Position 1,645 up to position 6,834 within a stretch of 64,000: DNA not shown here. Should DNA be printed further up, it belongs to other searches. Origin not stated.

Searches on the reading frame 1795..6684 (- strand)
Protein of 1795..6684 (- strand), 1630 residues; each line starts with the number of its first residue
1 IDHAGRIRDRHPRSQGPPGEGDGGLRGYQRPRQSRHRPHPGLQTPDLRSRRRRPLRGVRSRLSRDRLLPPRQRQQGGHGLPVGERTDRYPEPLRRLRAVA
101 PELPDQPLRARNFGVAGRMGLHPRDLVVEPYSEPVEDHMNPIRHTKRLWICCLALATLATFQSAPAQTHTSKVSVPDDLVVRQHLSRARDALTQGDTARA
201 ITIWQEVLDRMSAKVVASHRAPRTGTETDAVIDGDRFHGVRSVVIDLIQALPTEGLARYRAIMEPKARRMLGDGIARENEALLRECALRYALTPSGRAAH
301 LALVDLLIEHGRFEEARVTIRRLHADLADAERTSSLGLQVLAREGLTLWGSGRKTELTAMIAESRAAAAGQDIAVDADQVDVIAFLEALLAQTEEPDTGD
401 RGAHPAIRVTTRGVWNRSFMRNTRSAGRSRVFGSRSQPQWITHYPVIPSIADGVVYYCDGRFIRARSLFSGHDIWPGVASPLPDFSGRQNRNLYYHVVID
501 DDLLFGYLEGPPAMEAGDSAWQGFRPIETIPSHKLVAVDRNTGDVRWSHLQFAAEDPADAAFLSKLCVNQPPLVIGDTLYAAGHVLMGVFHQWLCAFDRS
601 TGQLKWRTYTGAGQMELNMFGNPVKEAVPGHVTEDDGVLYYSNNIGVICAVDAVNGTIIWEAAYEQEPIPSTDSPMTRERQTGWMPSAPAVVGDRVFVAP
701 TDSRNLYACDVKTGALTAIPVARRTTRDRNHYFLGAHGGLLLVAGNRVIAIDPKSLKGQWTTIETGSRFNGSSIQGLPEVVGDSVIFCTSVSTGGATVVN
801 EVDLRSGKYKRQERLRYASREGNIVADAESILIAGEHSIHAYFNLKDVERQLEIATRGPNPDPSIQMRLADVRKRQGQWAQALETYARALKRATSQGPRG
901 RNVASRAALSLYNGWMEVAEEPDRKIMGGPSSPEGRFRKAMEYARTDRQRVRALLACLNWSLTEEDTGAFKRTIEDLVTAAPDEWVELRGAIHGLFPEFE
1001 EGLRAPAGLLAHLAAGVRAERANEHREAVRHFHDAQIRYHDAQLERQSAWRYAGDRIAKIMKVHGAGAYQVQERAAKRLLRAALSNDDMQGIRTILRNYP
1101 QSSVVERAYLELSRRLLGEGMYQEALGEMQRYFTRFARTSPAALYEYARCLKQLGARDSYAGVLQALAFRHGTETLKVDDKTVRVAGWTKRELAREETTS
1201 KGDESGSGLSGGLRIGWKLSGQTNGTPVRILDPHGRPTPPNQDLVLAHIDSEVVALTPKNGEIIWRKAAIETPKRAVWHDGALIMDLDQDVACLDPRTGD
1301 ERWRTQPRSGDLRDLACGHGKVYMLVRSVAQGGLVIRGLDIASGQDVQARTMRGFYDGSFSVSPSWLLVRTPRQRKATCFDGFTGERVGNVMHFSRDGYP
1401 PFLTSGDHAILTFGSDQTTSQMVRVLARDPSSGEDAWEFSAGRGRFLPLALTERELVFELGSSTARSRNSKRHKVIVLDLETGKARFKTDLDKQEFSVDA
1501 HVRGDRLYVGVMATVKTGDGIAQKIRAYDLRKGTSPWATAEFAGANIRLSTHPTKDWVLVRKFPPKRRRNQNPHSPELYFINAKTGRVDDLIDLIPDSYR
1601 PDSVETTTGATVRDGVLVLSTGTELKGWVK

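Call 63: search_protein_families(library=pfam, proteins=[window:1795-6684:-], max_evalue=0.0001)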
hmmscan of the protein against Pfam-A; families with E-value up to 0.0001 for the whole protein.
window:1795-6684:- (1630 aa): 6 families
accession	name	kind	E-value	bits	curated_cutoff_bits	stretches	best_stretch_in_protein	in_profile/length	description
PF13360.13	PQQ_2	-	5.3e-30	105.2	27.6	4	593-833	4-212/233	Outer membrane protein assembly factor BamB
PF01011.28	PQQ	-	3.4e-14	52.9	26.7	0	636-716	57-136/595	Glucose/ethanol/alcohol dehydrogenase, beta-propeller domain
PF14559.12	TPR_19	-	5.5e-09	36.7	25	0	294-330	22-58/68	Tetratricopeptide repeat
PF13570.13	Beta-prop_ACSF4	-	2.4e-06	27.6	133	0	567-664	4-89/329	Beta-alanine-activating enzyme, beta-propeller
PF25293.1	Beta-prop_EMC1_N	-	6.2e-05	23.2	34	0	1250-1273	39-63/219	EMC1 N-terminal beta-propeller domain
PF13428.12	TPR_14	-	7.5e-05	23.5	23.5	0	864-893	2-31/44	Tetratricopeptide repeat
